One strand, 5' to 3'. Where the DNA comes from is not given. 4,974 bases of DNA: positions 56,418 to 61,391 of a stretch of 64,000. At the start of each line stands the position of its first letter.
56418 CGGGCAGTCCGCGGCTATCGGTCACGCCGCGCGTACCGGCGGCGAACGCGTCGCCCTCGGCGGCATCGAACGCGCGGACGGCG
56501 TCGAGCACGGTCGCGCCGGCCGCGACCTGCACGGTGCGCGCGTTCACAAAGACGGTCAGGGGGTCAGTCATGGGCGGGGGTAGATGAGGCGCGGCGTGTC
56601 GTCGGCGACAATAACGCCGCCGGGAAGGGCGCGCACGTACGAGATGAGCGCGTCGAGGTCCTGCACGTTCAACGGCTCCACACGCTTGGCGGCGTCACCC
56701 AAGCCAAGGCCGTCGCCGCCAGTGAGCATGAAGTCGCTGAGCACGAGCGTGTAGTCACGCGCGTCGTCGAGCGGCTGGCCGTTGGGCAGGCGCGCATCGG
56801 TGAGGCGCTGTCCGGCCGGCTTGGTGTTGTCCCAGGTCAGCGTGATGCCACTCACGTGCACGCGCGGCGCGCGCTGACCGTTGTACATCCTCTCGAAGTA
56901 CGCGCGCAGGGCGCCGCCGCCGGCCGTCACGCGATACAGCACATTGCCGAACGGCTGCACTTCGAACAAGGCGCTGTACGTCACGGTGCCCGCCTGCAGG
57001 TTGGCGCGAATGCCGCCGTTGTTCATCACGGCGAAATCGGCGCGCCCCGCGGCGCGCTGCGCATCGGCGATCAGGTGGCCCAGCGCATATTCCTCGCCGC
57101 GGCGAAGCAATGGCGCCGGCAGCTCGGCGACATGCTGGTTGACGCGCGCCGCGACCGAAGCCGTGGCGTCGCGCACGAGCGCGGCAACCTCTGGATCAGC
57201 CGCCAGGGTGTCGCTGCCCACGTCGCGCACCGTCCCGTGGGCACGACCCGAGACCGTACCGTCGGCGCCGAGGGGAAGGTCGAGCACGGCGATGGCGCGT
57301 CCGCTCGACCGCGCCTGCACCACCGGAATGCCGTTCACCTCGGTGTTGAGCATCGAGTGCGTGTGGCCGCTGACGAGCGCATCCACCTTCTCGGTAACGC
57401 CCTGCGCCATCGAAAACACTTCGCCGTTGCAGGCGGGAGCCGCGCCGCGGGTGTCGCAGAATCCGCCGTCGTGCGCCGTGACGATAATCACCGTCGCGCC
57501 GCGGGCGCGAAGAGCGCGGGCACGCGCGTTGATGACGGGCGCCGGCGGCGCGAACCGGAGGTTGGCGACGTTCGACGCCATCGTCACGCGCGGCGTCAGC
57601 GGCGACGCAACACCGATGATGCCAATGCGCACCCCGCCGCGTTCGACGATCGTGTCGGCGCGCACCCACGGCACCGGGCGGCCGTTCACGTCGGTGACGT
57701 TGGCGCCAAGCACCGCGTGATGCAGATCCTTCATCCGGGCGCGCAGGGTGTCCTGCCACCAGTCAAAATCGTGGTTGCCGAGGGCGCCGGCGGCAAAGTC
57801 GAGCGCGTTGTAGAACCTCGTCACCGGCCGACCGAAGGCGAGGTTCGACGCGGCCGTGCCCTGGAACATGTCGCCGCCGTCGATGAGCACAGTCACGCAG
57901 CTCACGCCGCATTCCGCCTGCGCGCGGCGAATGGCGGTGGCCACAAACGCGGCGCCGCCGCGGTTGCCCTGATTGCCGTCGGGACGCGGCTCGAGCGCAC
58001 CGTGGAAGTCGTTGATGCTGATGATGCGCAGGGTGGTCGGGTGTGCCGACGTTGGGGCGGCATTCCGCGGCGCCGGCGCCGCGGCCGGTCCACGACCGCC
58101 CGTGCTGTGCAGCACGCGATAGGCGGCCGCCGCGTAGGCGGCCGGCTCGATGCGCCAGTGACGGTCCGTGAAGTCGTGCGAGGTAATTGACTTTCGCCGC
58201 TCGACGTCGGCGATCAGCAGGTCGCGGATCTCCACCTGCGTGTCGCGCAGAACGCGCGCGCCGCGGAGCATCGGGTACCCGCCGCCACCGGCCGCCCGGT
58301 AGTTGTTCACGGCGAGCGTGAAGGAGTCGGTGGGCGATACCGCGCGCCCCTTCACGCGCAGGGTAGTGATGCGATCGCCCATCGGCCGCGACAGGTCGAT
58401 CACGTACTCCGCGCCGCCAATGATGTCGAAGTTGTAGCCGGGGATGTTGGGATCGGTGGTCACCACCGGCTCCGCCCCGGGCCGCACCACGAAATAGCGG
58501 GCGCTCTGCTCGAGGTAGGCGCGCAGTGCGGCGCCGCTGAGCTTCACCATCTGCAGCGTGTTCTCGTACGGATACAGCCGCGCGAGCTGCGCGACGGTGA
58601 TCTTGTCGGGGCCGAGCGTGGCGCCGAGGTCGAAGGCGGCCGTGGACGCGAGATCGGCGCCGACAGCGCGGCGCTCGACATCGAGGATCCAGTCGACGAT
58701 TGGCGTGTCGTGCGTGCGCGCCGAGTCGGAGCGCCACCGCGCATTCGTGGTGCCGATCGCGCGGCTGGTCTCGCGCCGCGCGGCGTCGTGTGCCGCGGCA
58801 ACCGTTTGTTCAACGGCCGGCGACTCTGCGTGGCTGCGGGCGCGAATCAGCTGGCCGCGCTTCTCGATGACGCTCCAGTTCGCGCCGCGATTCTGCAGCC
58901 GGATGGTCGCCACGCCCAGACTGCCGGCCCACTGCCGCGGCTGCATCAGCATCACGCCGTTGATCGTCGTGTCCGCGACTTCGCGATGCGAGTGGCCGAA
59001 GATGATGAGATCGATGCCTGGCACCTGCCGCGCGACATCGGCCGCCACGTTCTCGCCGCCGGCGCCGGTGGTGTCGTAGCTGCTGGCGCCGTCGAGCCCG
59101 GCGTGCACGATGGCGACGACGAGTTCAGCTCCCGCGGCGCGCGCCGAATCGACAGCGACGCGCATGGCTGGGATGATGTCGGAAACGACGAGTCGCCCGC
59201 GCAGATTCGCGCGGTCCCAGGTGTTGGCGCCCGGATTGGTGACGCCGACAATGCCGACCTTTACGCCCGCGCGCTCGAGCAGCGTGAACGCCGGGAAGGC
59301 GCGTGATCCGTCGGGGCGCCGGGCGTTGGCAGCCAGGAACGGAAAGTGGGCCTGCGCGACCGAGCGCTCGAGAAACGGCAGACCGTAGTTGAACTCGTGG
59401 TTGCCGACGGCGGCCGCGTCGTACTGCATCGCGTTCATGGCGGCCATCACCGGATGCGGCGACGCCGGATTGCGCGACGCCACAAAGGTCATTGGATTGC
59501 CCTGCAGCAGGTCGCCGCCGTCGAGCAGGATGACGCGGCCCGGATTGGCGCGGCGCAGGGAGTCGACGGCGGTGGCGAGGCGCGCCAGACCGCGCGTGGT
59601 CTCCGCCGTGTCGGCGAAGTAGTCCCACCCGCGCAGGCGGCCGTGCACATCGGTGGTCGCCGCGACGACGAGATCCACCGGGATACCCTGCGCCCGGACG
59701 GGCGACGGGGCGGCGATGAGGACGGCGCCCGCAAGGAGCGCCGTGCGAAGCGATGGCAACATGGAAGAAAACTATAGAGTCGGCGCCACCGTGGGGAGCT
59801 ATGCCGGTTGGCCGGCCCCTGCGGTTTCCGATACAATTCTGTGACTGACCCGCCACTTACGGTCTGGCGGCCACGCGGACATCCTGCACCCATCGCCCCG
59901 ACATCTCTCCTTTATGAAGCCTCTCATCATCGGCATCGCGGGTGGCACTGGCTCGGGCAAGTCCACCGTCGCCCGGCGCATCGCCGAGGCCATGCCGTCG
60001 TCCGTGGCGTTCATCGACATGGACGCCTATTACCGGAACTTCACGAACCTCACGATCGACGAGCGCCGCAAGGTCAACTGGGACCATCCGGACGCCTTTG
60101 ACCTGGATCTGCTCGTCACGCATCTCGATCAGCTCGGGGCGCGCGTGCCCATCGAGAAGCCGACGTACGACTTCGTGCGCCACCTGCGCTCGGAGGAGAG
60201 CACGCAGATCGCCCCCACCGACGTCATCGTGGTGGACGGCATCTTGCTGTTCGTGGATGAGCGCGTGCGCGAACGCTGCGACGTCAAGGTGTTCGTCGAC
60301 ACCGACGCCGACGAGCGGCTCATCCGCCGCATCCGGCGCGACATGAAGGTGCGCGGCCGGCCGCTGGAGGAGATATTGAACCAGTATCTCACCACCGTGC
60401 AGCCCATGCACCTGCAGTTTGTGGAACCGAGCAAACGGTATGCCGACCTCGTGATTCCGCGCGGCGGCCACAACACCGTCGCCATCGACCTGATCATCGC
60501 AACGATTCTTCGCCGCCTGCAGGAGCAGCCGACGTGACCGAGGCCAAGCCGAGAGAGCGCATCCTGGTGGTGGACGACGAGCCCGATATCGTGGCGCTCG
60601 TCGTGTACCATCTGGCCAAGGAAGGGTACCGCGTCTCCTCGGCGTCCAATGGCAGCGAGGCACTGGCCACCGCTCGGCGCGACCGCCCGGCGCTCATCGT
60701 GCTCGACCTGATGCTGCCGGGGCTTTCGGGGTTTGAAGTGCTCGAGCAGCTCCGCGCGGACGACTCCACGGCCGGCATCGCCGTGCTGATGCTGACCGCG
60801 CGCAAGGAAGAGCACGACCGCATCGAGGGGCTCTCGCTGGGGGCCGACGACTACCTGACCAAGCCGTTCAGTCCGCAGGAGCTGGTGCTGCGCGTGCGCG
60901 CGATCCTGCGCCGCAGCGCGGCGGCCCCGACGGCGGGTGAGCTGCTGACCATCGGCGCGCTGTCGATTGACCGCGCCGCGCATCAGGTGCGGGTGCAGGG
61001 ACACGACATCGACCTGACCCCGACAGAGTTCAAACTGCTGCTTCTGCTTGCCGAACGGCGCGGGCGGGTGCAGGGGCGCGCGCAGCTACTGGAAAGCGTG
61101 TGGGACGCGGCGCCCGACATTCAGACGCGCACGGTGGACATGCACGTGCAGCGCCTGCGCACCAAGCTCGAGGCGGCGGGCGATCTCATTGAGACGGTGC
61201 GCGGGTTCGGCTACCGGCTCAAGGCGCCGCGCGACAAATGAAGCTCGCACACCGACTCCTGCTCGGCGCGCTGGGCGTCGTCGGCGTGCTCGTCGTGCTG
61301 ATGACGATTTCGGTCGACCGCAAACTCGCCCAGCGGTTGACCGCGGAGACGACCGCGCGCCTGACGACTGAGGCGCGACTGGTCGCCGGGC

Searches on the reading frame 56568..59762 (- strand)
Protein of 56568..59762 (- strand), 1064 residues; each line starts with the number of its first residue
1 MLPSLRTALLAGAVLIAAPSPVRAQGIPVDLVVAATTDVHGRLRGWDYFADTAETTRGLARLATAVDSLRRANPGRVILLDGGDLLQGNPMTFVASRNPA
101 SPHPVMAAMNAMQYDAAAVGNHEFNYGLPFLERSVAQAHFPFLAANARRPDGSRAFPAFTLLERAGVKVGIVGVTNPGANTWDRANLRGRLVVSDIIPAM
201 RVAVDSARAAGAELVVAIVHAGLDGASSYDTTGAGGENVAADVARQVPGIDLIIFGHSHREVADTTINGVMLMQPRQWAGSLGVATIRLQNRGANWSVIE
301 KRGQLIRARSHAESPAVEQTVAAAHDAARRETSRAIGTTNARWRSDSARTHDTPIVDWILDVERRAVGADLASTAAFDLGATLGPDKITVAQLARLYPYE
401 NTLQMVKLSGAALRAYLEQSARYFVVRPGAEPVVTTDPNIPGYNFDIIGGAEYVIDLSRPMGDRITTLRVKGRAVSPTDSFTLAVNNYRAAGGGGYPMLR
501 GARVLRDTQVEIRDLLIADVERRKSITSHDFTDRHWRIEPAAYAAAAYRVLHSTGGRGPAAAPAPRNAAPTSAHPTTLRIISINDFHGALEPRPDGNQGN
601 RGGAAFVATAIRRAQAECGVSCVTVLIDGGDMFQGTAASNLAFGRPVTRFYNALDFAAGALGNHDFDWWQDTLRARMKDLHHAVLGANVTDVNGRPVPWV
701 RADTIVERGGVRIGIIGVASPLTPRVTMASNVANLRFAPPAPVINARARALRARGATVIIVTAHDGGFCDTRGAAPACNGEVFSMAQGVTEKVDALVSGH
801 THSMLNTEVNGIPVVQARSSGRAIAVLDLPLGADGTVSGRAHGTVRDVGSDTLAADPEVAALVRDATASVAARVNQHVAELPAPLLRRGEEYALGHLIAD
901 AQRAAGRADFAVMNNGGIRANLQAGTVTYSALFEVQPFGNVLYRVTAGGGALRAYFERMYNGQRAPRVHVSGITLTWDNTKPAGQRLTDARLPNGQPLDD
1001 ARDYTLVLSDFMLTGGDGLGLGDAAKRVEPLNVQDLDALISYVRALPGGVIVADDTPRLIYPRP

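Call 103: search_protein_families(library=pfam, proteins=[window:56568-59762:-], max_evalue=0.00001)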
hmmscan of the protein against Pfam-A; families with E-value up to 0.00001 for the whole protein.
window:56568-59762:- (1064 aa): 2 families
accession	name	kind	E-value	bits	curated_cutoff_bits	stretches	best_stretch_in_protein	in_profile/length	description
PF02872.23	5_nucleotid_C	-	2.8e-68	229.4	23.6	2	888-1019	18-153/158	5'-nucleotidase, C-terminal domain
PF00149.33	Metallophos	-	5.1e-20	73.2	21.5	2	33-260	3-190/191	Calcineurin-like phosphoesterase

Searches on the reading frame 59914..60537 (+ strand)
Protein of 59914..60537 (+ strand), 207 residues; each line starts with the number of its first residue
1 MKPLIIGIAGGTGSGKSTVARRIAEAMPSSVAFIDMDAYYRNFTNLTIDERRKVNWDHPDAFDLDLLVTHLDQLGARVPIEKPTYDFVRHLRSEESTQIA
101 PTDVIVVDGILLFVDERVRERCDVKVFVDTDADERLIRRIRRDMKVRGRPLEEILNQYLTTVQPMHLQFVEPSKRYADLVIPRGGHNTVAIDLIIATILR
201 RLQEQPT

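Call 103: search_protein_families(library=pfam, proteins=[window:59914-60537:+], max_evalue=0.00001)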
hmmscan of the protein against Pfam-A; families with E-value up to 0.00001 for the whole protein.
window:59914-60537:+ (207 aa): 4 families
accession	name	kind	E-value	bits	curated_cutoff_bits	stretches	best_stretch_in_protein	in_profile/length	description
PF00485.24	PRK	-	9.8e-44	150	22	1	5-189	1-195/196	Phosphoribulokinase / Uridine kinase family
PF01121.26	CoaE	-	1.8e-09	37.9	27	0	4-44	1-38/180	Dephospho-CoA kinase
PF02224.24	Cytidylate_kin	-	1.8e-08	34.8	26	0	6-55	1-44/211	Cytidylate kinase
PF13238.12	AAA_18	-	4.6e-07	30.8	29.4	1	6-144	1-113/128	AAA domain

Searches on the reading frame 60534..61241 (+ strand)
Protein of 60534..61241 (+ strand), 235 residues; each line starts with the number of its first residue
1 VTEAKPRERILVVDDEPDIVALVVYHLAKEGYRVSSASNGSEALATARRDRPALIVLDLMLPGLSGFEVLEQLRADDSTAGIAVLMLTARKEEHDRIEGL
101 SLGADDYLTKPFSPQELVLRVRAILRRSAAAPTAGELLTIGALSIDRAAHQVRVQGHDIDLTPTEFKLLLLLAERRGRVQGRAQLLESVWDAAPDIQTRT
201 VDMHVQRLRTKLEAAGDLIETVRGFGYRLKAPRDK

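Call 103: search_protein_families(library=pfam, proteins=[window:60534-61241:+], max_evalue=0.00001)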
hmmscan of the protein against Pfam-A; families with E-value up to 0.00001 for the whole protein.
window:60534-61241:+ (235 aa): 2 families
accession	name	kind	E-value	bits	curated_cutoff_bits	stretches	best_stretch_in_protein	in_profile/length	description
PF00072.30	Response_reg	-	2.9e-30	105.1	30.2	1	10-121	1-110/111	Response regulator receiver domain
PF00486.34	Trans_reg_C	-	1.8e-26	92.5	26.2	1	156-229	1-77/77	Transcriptional regulatory protein, C terminal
